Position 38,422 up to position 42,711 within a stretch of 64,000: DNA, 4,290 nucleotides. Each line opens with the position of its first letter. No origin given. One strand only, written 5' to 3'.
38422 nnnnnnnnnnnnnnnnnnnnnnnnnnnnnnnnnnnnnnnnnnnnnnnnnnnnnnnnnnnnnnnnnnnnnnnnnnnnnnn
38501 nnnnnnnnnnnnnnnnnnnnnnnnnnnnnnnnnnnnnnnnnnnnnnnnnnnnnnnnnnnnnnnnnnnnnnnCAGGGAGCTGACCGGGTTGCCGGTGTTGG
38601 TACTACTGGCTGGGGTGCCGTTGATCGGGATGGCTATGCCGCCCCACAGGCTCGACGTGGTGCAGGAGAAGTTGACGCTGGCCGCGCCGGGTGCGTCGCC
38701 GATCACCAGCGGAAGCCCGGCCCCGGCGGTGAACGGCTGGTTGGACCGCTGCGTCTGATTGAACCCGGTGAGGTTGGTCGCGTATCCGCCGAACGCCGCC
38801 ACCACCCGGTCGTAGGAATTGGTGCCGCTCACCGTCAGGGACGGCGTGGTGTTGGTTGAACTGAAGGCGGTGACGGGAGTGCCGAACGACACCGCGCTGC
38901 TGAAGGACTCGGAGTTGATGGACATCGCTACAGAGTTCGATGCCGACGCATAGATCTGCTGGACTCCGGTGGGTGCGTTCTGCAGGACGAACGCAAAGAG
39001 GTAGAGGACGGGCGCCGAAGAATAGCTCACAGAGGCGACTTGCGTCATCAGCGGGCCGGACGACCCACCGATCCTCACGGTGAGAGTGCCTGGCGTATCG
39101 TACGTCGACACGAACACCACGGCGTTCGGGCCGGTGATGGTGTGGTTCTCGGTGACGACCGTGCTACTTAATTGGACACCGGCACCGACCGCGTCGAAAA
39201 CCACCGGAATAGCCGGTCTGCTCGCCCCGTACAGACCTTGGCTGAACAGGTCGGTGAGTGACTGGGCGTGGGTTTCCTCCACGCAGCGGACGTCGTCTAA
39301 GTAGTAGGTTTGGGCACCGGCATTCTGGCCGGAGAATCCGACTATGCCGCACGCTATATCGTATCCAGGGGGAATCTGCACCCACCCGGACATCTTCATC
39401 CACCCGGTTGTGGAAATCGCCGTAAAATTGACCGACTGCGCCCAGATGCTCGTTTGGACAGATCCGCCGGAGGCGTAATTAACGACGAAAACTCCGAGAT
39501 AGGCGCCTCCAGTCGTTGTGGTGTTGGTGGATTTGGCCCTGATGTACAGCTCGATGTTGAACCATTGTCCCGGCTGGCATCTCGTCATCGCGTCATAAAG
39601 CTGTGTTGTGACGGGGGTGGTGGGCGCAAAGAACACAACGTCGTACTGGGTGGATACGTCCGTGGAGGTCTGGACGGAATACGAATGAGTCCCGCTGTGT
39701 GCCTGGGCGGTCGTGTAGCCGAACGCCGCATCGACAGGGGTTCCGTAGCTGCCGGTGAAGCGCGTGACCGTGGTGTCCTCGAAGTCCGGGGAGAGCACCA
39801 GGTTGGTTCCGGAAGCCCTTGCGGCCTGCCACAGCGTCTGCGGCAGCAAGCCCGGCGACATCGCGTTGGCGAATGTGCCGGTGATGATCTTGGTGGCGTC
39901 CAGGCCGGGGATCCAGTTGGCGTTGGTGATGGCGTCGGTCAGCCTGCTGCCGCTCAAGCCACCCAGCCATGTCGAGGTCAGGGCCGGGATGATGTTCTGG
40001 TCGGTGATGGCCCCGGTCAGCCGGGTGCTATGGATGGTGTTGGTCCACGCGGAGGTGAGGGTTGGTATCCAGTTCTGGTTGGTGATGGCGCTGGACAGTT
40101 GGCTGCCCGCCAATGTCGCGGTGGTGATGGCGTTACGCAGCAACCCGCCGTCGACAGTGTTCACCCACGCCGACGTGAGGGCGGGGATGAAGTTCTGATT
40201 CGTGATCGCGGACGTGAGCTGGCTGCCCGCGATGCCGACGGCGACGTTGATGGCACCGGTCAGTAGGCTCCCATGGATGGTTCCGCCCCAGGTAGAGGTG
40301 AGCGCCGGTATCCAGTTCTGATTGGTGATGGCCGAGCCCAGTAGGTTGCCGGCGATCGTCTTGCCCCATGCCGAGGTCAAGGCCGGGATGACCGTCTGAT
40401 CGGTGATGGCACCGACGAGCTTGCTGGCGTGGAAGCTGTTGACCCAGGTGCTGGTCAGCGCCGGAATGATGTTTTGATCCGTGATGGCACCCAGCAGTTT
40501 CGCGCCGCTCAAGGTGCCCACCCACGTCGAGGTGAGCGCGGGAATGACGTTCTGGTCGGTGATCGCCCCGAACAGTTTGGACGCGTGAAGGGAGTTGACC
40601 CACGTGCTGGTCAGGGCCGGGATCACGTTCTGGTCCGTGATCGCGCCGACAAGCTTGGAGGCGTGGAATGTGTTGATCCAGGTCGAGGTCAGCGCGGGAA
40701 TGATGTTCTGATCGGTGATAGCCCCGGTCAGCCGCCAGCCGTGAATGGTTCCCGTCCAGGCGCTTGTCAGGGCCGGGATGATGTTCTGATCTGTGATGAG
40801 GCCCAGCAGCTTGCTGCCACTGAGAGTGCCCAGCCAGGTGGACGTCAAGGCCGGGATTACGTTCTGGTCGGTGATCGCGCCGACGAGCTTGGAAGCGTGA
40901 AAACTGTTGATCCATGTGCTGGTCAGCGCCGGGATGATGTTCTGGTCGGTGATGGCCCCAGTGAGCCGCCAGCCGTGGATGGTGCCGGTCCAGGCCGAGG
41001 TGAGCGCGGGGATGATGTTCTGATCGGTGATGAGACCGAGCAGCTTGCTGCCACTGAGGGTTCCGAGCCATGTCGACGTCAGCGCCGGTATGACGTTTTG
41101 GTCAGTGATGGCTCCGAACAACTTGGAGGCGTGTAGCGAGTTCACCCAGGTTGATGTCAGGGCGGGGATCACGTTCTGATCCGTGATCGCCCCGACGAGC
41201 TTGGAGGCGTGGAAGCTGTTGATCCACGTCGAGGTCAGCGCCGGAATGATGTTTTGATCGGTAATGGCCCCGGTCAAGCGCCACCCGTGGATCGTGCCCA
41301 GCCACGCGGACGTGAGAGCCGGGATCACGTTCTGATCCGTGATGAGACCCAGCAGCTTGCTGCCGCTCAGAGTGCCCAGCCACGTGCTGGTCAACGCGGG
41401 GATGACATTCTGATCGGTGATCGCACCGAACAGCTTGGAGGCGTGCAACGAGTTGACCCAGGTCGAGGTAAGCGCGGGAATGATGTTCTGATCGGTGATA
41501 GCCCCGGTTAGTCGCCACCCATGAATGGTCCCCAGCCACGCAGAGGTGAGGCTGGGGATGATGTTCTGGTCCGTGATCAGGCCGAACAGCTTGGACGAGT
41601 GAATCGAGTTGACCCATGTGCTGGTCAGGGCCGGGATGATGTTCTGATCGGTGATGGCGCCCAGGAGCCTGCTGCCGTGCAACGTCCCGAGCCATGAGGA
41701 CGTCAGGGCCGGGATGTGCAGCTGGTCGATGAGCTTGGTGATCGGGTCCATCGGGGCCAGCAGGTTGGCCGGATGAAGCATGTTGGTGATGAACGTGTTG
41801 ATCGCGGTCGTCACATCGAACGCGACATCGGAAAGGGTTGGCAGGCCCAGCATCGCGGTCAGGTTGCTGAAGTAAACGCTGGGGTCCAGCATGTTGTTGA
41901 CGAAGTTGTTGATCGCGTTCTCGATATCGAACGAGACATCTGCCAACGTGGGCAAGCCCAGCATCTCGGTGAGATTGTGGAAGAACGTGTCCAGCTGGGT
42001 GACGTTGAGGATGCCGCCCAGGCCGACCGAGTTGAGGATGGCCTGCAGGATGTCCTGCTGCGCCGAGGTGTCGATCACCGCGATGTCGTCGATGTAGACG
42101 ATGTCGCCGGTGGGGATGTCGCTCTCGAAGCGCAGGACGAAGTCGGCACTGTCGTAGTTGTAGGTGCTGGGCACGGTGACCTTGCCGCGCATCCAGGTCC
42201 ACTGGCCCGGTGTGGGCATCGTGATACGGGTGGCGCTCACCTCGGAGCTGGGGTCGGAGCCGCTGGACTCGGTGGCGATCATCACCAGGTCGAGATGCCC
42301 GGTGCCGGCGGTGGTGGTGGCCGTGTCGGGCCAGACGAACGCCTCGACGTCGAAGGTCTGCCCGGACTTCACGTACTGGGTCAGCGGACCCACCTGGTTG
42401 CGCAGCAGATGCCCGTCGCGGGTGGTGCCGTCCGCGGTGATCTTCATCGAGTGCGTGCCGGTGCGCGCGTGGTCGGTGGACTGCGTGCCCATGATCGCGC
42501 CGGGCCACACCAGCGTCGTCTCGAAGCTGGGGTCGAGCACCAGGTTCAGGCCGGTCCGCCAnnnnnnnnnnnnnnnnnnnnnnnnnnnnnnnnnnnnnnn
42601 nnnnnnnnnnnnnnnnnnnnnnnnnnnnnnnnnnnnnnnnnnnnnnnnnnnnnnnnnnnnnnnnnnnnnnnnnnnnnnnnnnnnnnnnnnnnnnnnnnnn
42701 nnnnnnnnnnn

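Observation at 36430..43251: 2273-aa tail protein built around about 23 tandem 26-aa (78-bp) repeats with three-unit higher-order periodicity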

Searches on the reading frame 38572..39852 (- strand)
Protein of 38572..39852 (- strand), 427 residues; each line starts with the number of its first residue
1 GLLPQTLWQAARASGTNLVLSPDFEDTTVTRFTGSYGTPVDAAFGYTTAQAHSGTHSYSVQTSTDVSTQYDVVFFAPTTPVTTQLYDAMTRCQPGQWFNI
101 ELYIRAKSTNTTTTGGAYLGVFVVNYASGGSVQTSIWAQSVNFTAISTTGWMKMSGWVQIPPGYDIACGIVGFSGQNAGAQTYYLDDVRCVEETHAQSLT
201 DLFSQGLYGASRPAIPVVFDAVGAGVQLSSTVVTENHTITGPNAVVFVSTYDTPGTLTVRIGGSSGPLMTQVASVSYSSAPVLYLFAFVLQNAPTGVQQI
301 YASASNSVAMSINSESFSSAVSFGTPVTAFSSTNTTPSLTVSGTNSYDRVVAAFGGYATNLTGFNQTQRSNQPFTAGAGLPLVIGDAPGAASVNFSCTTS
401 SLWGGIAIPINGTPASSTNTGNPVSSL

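Call 60: find_related_loci(query=window:38572-39852:-, collection=metagenome_contigs, flank=10000)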
Query window:38572-39852:- (427 aa) in metagenome_contigs; peptide patterns used: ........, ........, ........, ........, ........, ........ (x = any residue, [..] = any of these).
173 stretches matched a pattern, but none encodes a relative of the query by tblastn (E <= 1e-3).

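Call 61: find_related_loci(query=window:38572-39852:-, collection=viral_contigs, flank=10000)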
Query window:38572-39852:- (427 aa) in viral_contigs; peptide patterns used: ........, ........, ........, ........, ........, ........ (x = any residue, [..] = any of these).
22 stretches matched a pattern; 1 encode a relative of the query (tblastn E <= 1e-3); 1 distinct loci.
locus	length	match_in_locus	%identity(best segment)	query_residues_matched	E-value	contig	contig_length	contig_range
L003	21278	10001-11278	78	1-427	0e+0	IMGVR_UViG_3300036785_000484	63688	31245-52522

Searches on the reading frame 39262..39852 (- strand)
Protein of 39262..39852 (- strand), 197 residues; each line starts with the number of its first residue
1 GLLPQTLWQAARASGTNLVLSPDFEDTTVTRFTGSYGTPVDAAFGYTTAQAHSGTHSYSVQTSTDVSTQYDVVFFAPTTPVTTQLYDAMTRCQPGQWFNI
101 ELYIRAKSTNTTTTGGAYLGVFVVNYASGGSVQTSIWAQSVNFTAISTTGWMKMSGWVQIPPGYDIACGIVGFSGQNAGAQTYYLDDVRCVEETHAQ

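Call 18: search_protein_families(library=pfam, proteins=[window:39262-39852:-], max_evalue=10)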
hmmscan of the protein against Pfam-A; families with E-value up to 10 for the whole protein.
window:39262-39852:- (197 aa): 2 families
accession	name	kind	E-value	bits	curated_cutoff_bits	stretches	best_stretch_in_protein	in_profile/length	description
PF04516.20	CP2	-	0.086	12.6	25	1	49-115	9-75/223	CP2 transcription factor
PF05356.16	Phage_Coat_B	-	0.14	12.6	23.5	1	104-124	25-45/56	Inovirus Coat protein B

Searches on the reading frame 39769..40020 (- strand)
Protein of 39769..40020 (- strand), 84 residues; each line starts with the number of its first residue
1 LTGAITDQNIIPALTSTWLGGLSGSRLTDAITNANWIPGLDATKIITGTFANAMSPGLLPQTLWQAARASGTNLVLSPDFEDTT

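Call 39: search_solved_structures(query=window:39769-40020:-, max_evalue=10, show_alignments=3)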
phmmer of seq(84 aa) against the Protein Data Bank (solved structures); distinct sequences matched with E-value up to 10: 1.
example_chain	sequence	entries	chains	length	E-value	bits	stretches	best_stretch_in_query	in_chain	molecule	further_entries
9unz_A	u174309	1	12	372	1.3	13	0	26-59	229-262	Alanine dehydrogenase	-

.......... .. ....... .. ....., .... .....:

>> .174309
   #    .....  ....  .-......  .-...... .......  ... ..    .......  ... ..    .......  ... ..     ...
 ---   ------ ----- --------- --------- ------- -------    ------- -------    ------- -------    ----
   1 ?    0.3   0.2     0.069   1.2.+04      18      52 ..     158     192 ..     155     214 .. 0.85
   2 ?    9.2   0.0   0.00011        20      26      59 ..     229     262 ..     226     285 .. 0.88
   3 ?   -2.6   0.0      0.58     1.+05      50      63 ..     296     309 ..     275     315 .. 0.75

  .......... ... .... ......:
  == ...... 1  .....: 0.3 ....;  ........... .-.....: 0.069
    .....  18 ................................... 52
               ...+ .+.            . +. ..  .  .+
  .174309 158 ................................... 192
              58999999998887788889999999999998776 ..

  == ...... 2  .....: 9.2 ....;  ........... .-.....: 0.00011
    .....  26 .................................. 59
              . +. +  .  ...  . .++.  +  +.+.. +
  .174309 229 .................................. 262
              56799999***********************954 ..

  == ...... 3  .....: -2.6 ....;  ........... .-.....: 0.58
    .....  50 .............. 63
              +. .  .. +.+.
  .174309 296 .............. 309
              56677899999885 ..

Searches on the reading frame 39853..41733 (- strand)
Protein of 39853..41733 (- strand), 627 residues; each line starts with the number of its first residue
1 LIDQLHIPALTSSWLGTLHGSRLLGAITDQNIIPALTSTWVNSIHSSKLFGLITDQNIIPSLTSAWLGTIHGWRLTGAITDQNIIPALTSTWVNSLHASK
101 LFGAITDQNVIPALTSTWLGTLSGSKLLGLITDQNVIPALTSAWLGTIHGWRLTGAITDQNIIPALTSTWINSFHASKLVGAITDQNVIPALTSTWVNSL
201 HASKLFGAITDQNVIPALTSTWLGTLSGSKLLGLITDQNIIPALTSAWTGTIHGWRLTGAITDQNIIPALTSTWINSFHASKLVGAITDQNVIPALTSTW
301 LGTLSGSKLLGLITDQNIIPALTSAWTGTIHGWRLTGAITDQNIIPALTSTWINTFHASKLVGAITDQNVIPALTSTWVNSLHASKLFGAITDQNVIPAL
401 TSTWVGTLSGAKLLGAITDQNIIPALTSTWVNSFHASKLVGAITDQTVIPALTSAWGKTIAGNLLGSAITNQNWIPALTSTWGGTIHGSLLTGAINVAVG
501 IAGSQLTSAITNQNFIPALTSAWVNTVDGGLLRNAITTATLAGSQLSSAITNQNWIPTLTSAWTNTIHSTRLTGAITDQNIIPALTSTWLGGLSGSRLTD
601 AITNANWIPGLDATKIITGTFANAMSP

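Call 18: search_protein_families(library=pfam, proteins=[window:39853-41733:-], max_evalue=10)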
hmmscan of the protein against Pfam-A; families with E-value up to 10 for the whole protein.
window:39853-41733:- (627 aa): 7 families
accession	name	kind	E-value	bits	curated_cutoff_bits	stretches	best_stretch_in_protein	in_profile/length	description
PF07566.17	DUF1543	-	7.8e-10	38.9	22.9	0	568-594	6-32/52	Domain of Unknown Function (DUF1543)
PF03948.19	Ribosomal_L9_C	-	1.9e-09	38.3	23.2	0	98-116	25-43/86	Ribosomal protein L9, C-terminal domain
PF08923.16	MAPKK1_Int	-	0.0033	17.7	25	0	392-442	39-89/119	Mitogen-activated protein kinase kinase 1 interacting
PF03130.22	HEAT_PBS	-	0.0055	17.6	20.9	0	411-427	6-22/27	PBS lyase HEAT-like repeat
PF05844.17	YopD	-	0.015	14.8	25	1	402-448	110-156/297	YopD protein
PF25284.1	DUF7874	-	0.027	15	30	0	505-524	108-127/136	Family of unknown function (DUF7874)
PF18277.6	AbrB_C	-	6.6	7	22.8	0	76-84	5-13/37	AbrB C-terminal domain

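Call 20: find_homologous_proteins(query=window:39853-41733:-, max_evalue=0.001)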
Query window:39853-41733:- (627 aa): 11 proteins with E <= 0.001 among 8000 candidates.
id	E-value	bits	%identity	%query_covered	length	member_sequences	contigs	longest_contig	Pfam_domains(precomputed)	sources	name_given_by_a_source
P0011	2.7e-15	74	40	29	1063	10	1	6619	-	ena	-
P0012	4.7e-11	60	28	53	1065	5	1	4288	PF21722.5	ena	-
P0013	1.8e-10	58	32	29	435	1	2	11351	-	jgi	jgi:hypothetical protein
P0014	1.8e-10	58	35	21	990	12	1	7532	PF21722.5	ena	-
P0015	5.3e-10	57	33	25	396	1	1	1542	-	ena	-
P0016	2.3e-7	48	31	45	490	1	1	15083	-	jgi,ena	-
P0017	2.7e-7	48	30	27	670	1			-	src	-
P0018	3.1e-6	44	31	37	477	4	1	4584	-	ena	-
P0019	1.1e-5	42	30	37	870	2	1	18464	-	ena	-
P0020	3.8e-5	41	29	39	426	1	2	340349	-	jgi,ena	-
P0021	5.3e-5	40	41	14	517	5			-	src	-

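Call 31: search_protein_representatives(protein=window:39853-41733:-)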
Query: 627 residues. Proteins with E-value up to 0.001 (for the whole library): 54; up to 1e-10: 11; up to 1e-30: 0. The best 54 are listed.
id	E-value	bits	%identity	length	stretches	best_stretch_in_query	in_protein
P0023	2.2e-24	102.4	36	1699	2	384-625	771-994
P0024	8.6e-23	97.1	35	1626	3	431-627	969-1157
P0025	1.3e-20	90.0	40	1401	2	461-627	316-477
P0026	2.4e-18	82.5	24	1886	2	30-446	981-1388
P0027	2.7e-16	75.6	25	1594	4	24-545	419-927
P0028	4.0e-16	75.1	39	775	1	6-285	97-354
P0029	2.3e-13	66.0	37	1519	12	478-624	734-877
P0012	1.5e-11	60.0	45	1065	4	463-581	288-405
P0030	1.8e-11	59.8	41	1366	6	507-625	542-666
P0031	4.3e-11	58.5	31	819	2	82-323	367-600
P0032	8.8e-11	57.5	29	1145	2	27-361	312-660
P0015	1.7e-10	56.5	37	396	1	152-304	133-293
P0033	4.2e-10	55.2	31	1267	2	103-403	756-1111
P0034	3.7e-09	52.1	22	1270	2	103-369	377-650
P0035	5.9e-09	51.4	23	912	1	104-398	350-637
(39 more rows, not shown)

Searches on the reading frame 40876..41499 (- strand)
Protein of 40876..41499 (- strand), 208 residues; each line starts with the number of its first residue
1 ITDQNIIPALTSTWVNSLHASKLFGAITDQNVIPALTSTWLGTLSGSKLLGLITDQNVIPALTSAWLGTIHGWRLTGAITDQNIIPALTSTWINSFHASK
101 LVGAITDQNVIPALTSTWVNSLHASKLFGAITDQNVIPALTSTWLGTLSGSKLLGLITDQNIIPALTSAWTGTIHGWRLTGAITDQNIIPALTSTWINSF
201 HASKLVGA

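Call 34: predict_structure(alignment_id=A2)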
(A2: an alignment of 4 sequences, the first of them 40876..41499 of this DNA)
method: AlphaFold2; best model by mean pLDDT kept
length: 208 residues; sequences in the alignment: 4
mean_pLDDT: 47.9   pTM: 0.48
mean pLDDT of the five models: 47.9, 45.9, 43.9, 41.3, 36.8
residues with pLDDT >= 90: 0; 70-90: 0; 50-70: 91; < 50: 117
segments of 3 or more residues with pLDDT < 50: 2-13, 28-38, 54-65, 80-90, 106-117, 132-143, 158-170, 176-178, 180-182, 184-196, 206-208
pLDDT, mean of each block of 10 residues (from residue 1): 42 51 47 42 54 45 51 52 40 56 50 45 57 42 53 50 40 51 44 46 49
secondary structure, 60 per line:
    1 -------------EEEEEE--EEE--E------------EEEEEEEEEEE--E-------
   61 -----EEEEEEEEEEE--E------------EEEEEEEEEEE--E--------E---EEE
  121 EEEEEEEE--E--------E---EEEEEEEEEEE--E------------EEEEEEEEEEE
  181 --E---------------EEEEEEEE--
elements in order: E14-19 E22-24 E40-50 E66-76 E92-102 E118-128 E144-154 E170-180 E199-206

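Call 56: find_related_loci(query=window:40876-41499:-, collection=viral_contigs, flank=8000)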
Query window:40876-41499:- (208 aa) in viral_contigs; peptide patterns used: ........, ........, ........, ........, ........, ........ (x = any residue, [..] = any of these).
1 stretches matched a pattern, but none encodes a relative of the query by tblastn (E <= 1e-3).

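Call 58: find_related_loci(query=window:40876-41499:-, collection=metagenome_contigs, flank=8000)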
Query window:40876-41499:- (208 aa) in metagenome_contigs; peptide patterns used: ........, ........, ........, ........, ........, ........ (x = any residue, [..] = any of these).
91 stretches matched a pattern, but none encodes a relative of the query by tblastn (E <= 1e-3).

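Call 95: fold_search(model_id=the predicted structure, library=pdb)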
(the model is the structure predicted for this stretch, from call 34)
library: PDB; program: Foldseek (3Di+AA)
matches with E <= 10: 16; with E <= 0.001: 0
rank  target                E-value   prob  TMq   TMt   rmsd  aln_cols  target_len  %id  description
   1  4aaw                  1.6e-01  0.05  0.12  0.08  13.1       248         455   11  S.pneumoniae GlmU in complex with an antibacterial inhibitor (released 2012-02-15)
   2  9dqf                  5.9e-01  0.03  0.11  0.08  13.5       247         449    9  Crystal structure of bifunctional GlmU from Staphylococcus aureus NCTC 8325 complexed with acetyl CoA and citrate (released 2025-05-14)
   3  7d72_B                1.8e+00  0.05  0.17  0.10  13.1       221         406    7  Cryo-EM structures of human GMPPA/GMPPB complex bound to GDP-Mannose (released 2021-05-05)
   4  3fww                  2.9e+00  0.01  0.13  0.09  13.5       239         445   11  The crystal structure of the bifunctional N-acetylglucosamine-1-phosphate uridyltransferase/glucosamine-1-phosphate acet (released 2009-03-24)
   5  4fce                  2.9e+00  0.01  0.11  0.08  14.3       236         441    7  Crystal structure of Yersinia pestis GlmU in complex with alpha-D-glucosamine 1-phosphate (GP1) (released 2012-07-11)
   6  6jlz_I                3.8e+00  0.01  0.12  0.07  12.8       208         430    7  P-eIF2a - eIF2B complex (released 2019-05-01)
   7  5vmk_C                4.2e+00  0.01  0.12  0.09  14.1       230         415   10  Crystal structure of a bifunctional GlmU UDP-N-acetylglucosamine diphosphorylase/glucosamine-1- phosphate N-acetyltran (released 2017-05-24)
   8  6n2b_B                4.9e+00  0.02  0.22  0.16  11.9       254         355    9  The Crystal Structure of Caldicellulosiruptor kristjanssonii Tapirin C-terminal domain (released 2018-12-19)
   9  2xqh                  6.8e+00  0.01  0.14  0.13  13.4       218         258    8  Crystal structure of an immunoglobulin-binding fragment of the trimeric autotransporter adhesin EibD (released 2011-07-20)
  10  6ge9                  6.8e+00  0.01  0.12  0.08  13.2       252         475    9  Structure of Mycobacterium tuberculosis GlmU bound to Glc-1P and Ac-CoA (released 2018-05-02)
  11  4w8r                  7.1e+00  0.01  0.16  0.15  12.3       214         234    9  Crystal structure of hemolysin A Y134F from P. mirabilis at 1.5 Angstroms resolution (released 2015-10-07)
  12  3gk7_A                8.3e+00  0.01  0.16  0.09  12.9       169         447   11  Crystal structure of 4-hydroxybutyrate CoA-Transferase from Clostridium aminobutyricum (released 2009-12-22)
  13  4w8t                  8.3e+00  0.01  0.15  0.14  12.6       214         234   10  Crystal structure of truncated hemolysin A Q125S from P. mirabilis at 1.5 Angstroms resolution (released 2015-10-07)
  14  6pzl                  8.8e+00  0.01  0.14  0.13  12.6       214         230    8  P. mirabilis hemolysin A mutant - Q125A (released 2020-08-05)
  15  2wle_C                8.8e+00  0.01  0.11  0.11  15.0       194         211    9  Crystallographic analysis of the polysialic acid O-acetyltransferase OatWY (released 2009-06-30)
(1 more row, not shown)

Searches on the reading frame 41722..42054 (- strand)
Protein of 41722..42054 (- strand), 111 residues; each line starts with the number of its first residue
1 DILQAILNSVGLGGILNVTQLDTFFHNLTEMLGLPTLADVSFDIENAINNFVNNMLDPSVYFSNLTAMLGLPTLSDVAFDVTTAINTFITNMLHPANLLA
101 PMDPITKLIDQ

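Call 18: search_protein_families(library=pfam, proteins=[window:41722-42054:-], max_evalue=10)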
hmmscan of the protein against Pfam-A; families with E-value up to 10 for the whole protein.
window:41722-42054:- (111 aa): 5 families
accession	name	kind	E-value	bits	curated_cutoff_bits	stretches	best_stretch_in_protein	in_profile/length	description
PF03943.19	TAP_C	-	0.013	15.5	21.3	1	36-53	20-37/49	TAP C-terminal domain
PF22568.1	Tet_C_40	-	0.015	15.8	27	1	21-85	35-98/129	Tetracyclin repressor-like, C-terminal domain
PF22114.2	NUP120_helical_2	-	0.052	14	21.5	2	42-96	35-85/184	Nucleoporin NUP120, helical domain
PF15167.11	DUF4581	-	0.12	13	27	1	5-47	72-112/131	Domain of unknown function (DUF4581)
PF18052.6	Rx_N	-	0.25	11.9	27.7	0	37-56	61-80/93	Rx N-terminal domain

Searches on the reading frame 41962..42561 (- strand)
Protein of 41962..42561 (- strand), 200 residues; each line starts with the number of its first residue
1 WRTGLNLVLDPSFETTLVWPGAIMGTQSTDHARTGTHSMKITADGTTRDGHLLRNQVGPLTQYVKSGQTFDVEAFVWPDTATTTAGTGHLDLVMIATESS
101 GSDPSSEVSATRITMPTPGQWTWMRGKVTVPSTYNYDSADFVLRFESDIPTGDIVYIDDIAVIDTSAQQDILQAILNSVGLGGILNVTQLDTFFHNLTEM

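Call 18: search_protein_families(library=pfam, proteins=[window:41962-42561:-], max_evalue=10)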
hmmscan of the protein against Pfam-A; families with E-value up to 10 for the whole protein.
window:41962-42561:- (200 aa): 1 family
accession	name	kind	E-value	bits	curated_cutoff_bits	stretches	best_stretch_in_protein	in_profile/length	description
PF02018.23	CBM_4_9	-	0.0033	18.2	25.9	1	6-134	2-120/136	Carbohydrate binding domain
